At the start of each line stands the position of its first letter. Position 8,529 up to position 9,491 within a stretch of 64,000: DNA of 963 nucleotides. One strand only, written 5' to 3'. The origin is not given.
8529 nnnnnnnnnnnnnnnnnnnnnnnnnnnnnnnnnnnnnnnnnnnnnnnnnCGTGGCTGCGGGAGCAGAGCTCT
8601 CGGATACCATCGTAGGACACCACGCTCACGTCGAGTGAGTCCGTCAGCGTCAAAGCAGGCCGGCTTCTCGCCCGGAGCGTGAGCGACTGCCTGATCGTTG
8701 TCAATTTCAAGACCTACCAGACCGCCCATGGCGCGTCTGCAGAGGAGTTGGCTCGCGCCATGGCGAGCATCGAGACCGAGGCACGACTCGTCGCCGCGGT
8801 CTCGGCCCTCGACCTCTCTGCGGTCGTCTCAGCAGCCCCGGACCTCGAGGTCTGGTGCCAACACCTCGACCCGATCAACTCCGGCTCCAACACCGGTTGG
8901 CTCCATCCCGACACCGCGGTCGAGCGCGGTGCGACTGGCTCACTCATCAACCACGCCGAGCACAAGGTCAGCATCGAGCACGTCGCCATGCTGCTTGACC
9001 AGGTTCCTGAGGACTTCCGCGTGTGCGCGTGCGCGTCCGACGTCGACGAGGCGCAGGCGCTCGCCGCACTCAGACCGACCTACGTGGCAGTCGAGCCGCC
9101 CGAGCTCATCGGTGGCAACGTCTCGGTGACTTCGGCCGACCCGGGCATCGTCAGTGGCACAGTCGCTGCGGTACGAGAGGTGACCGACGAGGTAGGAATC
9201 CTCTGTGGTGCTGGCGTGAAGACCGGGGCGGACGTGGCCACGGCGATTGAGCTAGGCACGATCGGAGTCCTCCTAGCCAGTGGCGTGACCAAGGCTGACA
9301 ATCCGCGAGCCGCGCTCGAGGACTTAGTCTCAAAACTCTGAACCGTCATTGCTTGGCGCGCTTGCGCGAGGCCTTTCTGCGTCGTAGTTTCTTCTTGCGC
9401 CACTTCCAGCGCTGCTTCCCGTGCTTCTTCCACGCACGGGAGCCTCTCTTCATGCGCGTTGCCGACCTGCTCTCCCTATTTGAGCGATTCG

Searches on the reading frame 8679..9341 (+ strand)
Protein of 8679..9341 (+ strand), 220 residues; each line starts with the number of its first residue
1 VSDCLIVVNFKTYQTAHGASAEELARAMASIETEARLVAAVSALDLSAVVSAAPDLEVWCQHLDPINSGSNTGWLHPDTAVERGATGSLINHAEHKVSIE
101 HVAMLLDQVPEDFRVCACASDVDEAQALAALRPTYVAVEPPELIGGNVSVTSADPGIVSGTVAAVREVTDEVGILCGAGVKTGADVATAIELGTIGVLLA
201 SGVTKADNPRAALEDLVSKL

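Call 6: search_protein_families(library=pfam, proteins=[window:8679-9341:+], max_evalue=0.00001)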
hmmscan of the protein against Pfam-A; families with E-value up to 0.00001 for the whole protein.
window:8679-9341:+ (220 aa): 1 family
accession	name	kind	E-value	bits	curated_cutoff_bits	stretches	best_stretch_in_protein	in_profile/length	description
PF00121.24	TIM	-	8.2e-26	91.4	20.1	1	5-208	2-237/245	Triosephosphate isomerase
